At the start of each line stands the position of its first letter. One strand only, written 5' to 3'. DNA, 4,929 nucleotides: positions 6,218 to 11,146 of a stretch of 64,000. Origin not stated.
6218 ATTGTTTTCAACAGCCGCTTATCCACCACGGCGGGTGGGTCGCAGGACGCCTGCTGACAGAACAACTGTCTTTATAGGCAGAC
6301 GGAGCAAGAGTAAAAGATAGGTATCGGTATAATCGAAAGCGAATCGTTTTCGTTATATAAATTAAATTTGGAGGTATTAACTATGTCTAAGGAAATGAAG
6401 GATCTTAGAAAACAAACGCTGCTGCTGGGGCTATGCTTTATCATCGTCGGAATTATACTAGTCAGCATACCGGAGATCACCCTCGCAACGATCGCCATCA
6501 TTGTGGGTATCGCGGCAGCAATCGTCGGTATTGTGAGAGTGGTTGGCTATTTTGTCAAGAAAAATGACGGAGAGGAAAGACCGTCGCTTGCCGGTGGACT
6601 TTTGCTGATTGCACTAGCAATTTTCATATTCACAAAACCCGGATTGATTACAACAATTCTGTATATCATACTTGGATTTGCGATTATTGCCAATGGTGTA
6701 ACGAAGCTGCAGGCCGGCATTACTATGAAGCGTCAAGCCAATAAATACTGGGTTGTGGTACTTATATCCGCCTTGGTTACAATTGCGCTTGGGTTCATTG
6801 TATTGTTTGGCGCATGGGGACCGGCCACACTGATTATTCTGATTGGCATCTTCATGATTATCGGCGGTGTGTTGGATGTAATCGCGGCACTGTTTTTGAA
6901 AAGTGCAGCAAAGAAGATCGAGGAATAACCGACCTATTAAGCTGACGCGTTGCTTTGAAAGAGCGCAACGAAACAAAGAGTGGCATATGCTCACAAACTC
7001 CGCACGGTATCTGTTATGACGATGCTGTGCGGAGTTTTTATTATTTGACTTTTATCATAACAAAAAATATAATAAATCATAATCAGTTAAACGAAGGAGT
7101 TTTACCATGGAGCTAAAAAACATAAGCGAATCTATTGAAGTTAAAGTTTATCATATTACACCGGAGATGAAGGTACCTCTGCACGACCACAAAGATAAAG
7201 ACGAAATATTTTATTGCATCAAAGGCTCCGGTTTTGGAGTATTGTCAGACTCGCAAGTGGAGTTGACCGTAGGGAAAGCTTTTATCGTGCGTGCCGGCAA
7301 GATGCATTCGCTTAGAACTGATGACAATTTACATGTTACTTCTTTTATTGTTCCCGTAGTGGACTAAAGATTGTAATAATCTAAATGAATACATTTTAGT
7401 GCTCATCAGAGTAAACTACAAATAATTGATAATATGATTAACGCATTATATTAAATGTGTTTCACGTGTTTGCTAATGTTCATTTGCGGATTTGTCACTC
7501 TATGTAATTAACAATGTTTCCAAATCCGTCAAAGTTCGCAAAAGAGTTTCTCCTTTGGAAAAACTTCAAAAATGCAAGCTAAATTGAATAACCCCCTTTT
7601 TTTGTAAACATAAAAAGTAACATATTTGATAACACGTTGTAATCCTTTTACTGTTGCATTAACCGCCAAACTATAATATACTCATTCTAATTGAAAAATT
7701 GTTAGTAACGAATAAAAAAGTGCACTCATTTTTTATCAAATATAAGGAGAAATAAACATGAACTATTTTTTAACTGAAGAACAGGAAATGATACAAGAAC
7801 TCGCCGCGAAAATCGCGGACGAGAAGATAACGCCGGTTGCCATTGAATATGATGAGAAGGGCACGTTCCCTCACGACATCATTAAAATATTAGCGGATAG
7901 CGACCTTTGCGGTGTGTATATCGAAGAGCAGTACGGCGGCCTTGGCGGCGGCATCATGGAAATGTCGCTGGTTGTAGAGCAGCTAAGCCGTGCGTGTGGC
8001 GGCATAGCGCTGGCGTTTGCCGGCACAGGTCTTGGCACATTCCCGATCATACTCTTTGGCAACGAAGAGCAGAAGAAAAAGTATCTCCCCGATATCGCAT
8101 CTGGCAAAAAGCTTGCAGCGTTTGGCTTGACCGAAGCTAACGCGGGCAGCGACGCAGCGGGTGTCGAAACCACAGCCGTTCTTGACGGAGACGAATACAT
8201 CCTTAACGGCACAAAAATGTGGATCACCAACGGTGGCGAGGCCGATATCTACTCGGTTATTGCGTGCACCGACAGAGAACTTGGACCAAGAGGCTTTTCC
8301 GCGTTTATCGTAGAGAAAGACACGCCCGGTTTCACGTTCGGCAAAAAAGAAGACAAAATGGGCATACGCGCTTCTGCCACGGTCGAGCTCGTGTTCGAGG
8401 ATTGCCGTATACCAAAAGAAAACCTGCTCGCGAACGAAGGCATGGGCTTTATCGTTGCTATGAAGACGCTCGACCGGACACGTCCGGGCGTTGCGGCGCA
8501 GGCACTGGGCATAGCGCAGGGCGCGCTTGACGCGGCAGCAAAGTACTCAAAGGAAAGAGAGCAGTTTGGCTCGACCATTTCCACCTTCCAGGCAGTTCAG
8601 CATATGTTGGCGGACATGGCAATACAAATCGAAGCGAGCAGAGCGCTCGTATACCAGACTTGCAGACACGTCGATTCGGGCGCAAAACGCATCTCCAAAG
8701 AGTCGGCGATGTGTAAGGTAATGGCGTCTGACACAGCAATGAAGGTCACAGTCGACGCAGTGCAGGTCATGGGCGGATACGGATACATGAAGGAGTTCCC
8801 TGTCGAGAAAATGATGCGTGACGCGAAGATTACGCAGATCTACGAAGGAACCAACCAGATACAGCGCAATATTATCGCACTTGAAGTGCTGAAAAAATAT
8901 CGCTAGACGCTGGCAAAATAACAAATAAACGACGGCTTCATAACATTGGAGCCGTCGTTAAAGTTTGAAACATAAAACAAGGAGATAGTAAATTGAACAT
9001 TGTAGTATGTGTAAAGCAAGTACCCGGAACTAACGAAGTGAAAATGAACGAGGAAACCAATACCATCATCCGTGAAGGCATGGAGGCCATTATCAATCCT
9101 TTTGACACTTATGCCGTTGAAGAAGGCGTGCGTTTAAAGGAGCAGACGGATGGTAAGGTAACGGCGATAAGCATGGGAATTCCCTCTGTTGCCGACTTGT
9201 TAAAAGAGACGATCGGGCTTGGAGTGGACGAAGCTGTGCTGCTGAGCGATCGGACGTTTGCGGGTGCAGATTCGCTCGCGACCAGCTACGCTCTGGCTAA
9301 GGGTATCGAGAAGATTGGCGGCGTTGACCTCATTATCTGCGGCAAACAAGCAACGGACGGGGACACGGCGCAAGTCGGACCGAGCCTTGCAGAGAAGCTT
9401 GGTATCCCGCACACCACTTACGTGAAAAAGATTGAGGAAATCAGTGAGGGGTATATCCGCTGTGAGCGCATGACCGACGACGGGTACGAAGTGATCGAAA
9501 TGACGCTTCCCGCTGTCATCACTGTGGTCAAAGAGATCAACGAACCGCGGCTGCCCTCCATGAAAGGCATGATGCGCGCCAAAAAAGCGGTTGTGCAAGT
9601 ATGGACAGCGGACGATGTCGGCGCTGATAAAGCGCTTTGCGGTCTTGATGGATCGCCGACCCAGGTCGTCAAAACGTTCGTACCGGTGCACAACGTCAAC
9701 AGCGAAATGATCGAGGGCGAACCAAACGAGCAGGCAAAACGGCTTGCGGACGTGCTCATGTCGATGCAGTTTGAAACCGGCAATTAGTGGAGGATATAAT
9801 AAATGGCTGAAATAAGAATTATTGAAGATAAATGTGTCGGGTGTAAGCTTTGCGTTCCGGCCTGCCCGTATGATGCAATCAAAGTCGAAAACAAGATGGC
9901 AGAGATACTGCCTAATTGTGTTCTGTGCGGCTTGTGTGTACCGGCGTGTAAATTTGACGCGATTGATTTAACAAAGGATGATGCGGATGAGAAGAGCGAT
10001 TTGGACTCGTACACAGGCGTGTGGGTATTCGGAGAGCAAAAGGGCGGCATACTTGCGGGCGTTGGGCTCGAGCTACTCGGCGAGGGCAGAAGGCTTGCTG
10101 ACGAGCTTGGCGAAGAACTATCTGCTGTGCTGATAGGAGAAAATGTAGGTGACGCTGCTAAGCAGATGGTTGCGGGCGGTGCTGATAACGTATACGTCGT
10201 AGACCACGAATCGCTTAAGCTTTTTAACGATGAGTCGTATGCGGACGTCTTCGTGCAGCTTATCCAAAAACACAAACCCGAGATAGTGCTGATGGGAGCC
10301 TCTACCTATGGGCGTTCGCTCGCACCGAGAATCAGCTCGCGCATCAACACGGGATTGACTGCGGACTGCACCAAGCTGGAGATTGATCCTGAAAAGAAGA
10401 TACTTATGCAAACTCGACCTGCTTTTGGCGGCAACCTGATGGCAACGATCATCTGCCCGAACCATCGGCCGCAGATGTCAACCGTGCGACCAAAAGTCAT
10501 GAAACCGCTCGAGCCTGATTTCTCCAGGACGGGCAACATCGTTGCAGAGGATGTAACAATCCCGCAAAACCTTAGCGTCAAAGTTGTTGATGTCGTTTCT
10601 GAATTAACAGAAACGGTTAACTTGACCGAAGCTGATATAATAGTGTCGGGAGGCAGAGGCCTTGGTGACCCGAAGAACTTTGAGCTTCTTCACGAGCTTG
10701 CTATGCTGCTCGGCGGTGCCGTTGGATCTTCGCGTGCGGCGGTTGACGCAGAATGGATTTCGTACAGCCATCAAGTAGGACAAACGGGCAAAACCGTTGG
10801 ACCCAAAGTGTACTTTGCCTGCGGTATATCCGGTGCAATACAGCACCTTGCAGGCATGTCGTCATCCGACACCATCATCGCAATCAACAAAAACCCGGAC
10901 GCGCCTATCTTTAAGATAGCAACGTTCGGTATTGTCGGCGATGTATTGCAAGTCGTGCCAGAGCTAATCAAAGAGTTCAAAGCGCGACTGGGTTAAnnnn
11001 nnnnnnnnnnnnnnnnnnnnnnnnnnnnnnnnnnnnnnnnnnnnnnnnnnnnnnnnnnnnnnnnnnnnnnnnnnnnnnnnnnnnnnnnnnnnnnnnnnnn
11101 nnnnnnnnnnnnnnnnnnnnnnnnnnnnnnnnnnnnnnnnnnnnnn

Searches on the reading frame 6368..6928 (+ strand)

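Call 8: search_protein_families(library=pfam, proteins=[window:6368-6928:+], max_evalue=0.001)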
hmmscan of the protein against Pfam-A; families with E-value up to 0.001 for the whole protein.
window:6368-6928:+ (186 aa): 1 family
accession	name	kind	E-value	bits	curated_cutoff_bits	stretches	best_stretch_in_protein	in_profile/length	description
PF03729.18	DUF308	-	6e-22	78.1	25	2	19-68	1-50/73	Short repeat of unknown function (DUF308)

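Call 66: search_protein_families(library=pfam, proteins=[window:6368-6928:+], max_evalue=0.001)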
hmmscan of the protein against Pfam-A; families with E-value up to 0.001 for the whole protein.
window:6368-6928:+ (186 aa): 1 family
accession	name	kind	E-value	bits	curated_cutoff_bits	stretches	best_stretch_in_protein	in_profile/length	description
PF03729.18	DUF308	-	6e-22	78.1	25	2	19-68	1-50/73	Short repeat of unknown function (DUF308)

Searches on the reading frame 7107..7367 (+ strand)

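Call 66: search_protein_families(library=pfam, proteins=[window:7107-7367:+], max_evalue=0.001)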
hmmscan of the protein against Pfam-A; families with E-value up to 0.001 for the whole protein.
window:7107-7367:+ (86 aa): 3 families
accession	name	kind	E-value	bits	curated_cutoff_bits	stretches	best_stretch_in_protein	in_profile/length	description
PF07883.17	Cupin_2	-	4.4e-08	33.1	27.2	1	15-74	3-61/70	Cupin domain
PF16867.11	DMSP_lyase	-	3.1e-05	24.2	27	1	14-73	99-157/162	Dimethlysulfonioproprionate lyase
PF02311.25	AraC_binding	-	0.0007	19.8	21.1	1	24-80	17-72/135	AraC-like ligand binding domain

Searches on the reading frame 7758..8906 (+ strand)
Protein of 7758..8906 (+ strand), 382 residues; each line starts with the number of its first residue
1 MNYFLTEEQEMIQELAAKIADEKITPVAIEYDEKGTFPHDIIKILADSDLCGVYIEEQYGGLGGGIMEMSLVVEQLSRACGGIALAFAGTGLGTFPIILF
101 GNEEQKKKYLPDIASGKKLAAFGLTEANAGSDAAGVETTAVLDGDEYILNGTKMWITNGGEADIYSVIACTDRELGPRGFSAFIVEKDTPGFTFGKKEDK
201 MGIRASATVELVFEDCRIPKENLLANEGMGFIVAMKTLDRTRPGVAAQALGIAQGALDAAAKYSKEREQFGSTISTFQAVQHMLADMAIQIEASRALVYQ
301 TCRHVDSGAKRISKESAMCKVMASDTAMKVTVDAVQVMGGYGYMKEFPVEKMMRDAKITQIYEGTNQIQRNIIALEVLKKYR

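Call 8: search_protein_families(library=pfam, proteins=[window:7758-8906:+], max_evalue=0.001)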
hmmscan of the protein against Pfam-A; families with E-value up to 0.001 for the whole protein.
window:7758-8906:+ (382 aa): 5 families
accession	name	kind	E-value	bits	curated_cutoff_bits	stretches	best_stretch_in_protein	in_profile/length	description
PF00441.29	Acyl-CoA_dh_1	-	1.9e-51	174.6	22.4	1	228-376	1-148/150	Acyl-CoA dehydrogenase, C-terminal domain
PF02771.21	Acyl-CoA_dh_N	-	6.6e-35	120.3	22.9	1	6-117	1-113/113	Acyl-CoA dehydrogenase, N-terminal domain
PF02770.24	Acyl-CoA_dh_M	-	1.9e-28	98.9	33.3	1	121-216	1-97/97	Acyl-CoA dehydrogenase, middle domain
PF08028.16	Acyl-CoA_dh_2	-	1.7e-23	83.8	22.7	1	245-366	3-133/134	Acyl-CoA dehydrogenase, C-terminal domain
PF22924.1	ACOX_C_alpha1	-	2.8e-07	30.9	27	1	240-368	6-159/169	Acyl-CoA oxidase, C-alpha1 domain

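Call 72: search_protein_families(library=ncbifam, proteins=[window:7758-8906:+], max_evalue=1e-10)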
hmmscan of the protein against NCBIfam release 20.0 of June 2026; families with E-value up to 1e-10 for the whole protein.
window:7758-8906:+ (382 aa): 22 families
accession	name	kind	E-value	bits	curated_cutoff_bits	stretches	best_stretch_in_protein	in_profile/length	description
NF042972.1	AcrlCoAredClosAcrC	equivalog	6.8e-142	472.6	640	1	1-379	1-378/378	acryloyl-CoA reductase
NF043006.1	CyhCrbnylCoADH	equivalog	1e-115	386.8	650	1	6-380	5-378/380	cyclohexane-1-carbonyl-CoA dehydrogenase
NF058590.1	AcCoDHFadEBacil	equivalog_domain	5.8e-104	348.7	600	1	5-380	21-413/586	acyl-CoA dehydrogenase FadE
NF045552.1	GlutCoADH_Des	equivalog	2.7e-94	316.5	470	1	1-378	1-380/387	glutaryl-CoA dehydrogenase Acd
NF042439.1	SulpropCoADesulf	equivalog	2.3e-88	296.5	600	1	14-379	2-372/379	3-sulfinopropanoyl-CoA desulfinase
NF045652.1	ProlPCPDhRedW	equivalog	5.4e-81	272.3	650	1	13-375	8-371/376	L-prolyl-[peptidyl-carrier protein] dehydrogenase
NF053553.1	prodigi_MBC_PigA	equivalog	7e-77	259.1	500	1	1-375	1-377/381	prodigiosin MBC biosynthesis dehydrogenase PigA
NF008997.0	PRK12341.1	equivalog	2.6e-71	240.7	537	1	1-382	1-381/382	acyl-CoA dehydrogenase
TIGR03207.1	cyc_hxne_CoA_dh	equivalog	5e-62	209.8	575.35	1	5-375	1-369/372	cyclohexanecarboxyl-CoA dehydrogenase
NF002885.1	PRK03354.1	equivalog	1.2e-57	195.7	540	1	1-382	1-378/378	crotonobetainyl-CoA dehydrogenase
NF052270.1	Staph_DH_FadE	equivalog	4.9e-52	177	600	1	8-374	25-390/400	acyl-CoA dehydrogenase FadE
NF049984.1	Rv1679_FadE16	equivalog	2.1e-43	149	600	1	28-365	16-353/371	Rv1679 family acyl-CoA dehydrogenase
NF007000.1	PRK09463.1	subfamily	4.9e-34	117.7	600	1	33-373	70-430/726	acyl-CoA dehydrogenase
TIGR03203.1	pimD_small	equivalog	1.3e-32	113.3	652.7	1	31-354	32-353/378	pimeloyl-CoA dehydrogenase small subunit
TIGR03204.1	pimC_large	equivalog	6e-29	101.1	623.85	1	44-378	48-393/395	pimeloyl-CoA dehydrogenase large subunit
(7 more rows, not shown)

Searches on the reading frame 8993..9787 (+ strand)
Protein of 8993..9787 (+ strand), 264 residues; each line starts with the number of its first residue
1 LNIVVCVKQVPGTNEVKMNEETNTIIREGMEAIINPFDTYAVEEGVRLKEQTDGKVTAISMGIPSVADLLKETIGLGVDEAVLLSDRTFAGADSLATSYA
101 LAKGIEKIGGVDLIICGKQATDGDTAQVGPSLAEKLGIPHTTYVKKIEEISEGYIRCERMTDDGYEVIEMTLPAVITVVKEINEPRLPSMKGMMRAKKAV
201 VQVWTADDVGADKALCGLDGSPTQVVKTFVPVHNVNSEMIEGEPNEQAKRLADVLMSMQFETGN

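Call 8: search_protein_families(library=pfam, proteins=[window:8993-9787:+], max_evalue=0.001)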
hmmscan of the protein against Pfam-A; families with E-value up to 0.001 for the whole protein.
window:8993-9787:+ (264 aa): 1 family
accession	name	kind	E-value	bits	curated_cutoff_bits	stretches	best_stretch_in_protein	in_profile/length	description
PF01012.27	ETF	-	1.5e-47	162.2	26.7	1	23-208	2-180/181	Electron transfer flavoprotein domain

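Call 72: search_protein_families(library=ncbifam, proteins=[window:8993-9787:+], max_evalue=1e-10)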
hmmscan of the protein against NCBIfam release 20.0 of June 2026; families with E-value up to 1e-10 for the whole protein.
window:8993-9787:+ (264 aa): 5 families
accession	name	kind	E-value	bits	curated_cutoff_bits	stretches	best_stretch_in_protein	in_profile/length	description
NF040731.1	flavo_sub_EftB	exception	6.4e-89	297.8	445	1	2-256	1-255/260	electron transfer flavoprotein subunit beta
NF042971.1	AcrlCoAredClosAcrB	equivalog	8.7e-67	224.9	475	1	1-257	1-262/266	acryloyl-CoA reductase electron transfer subunit gamma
NF008998.0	PRK12342.1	equivalog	2.1e-39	135.4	338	1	1-255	1-249/254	electron transfer flavoprotein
NF002888.0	PRK03359.1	subfamily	4.6e-39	134.3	219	1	1-255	1-252/256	putative electron transfer flavoprotein FixA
TIGR04503.1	mft_etfB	hypoth_equivalog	1.4e-20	73.9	200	1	3-209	1-218/290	mycofactocin-associated electron transfer flavoprotein beta subunit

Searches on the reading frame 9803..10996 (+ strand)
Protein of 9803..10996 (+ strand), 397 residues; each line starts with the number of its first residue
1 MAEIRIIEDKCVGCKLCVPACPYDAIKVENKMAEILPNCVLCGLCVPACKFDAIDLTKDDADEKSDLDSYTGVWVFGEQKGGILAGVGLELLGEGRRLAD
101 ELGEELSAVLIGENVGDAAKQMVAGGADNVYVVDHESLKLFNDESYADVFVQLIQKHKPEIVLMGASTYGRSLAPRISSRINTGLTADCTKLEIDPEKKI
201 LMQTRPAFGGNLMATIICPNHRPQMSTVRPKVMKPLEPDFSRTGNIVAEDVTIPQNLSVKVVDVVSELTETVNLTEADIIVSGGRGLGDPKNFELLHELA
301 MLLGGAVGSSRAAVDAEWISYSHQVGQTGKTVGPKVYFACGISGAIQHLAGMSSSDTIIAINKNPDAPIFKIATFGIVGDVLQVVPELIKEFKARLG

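Call 8: search_protein_families(library=pfam, proteins=[window:9803-10996:+], max_evalue=0.001)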
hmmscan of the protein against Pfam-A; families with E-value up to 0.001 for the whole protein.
window:9803-10996:+ (397 aa): 12 families
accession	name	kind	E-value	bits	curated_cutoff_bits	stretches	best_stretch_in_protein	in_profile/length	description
PF01012.27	ETF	-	1.8e-48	165.2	26.7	1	73-252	1-179/181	Electron transfer flavoprotein domain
PF00766.25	ETF_alpha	-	4.5e-37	126.3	27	1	273-353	1-81/81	Electron transfer flavoprotein FAD-binding domain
PF00037.32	Fer4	-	3.2e-13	49.3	21.1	2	5-27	2-24/24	4Fe-4S binding domain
PF12838.12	Fer4_7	-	2.4e-10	41.1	27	1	10-53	1-52/52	4Fe-4S dicluster domain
PF12797.12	Fer4_2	-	2.4e-08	33.9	24.5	1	5-23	4-22/22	4Fe-4S binding domain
PF12837.12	Fer4_6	-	3.1e-08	33.6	25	1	4-26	2-24/24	4Fe-4S binding domain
PF14697.11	Fer4_21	-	2.5e-07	31.2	35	1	4-27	34-58/59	4Fe-4S dicluster domain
PF13484.11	Fer4_16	-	2.6e-07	31.8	30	0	10-30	1-22/66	4Fe-4S double cluster binding domain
PF12800.12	Fer4_4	-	4.9e-07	30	24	1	9-24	2-17/17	4Fe-4S binding domain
PF25160.1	LdpA_Fe-S-bd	-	5.1e-06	26.6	27.6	1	4-29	21-46/49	LdpA Fe-S cluster-binding domain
PF13237.11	Fer4_10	-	6e-06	26.5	25.5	1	4-49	2-52/53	4Fe-4S dicluster domain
PF13187.11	Fer4_9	-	6.7e-06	26.5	27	1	10-53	1-51/52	4Fe-4S dicluster domain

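Call 72: search_protein_families(library=ncbifam, proteins=[window:9803-10996:+], max_evalue=1e-10)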
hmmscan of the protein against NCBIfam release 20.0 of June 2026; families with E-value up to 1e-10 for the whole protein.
window:9803-10996:+ (397 aa): 6 families
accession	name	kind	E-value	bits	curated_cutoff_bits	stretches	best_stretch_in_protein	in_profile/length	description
NF042970.1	AcrlCoAredClosAcrA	equivalog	1.4e-114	382.9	600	2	199-394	158-359/360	acryloyl-CoA reductase electron transfer subunit beta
NF038209.1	mft_etfA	equivalog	2.7e-44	151.7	240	1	107-391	26-301/303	mycofactocin-associated electron transfer flavoprotein alpha subunit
NF008884.0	PRK11916.1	equivalog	1.9e-39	135.9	528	1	99-391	24-309/312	electron transfer flavoprotein subunit alpha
NF051845.1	EtFlavAlphaProt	equivalog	3.9e-37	128.2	600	1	73-393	93-400/406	electron transfer flavoprotein subunit alpha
NF002889.0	PRK03363.1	equivalog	2.3e-36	125.7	549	1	98-390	23-309/313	electron transfer flavoprotein subunit alpha/FixB family protein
NF040770.1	hetero_SS_HdrA2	exception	6.4e-11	41.1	1100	1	5-59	573-628/777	CoB-CoM heterodisulfide reductase HdrA2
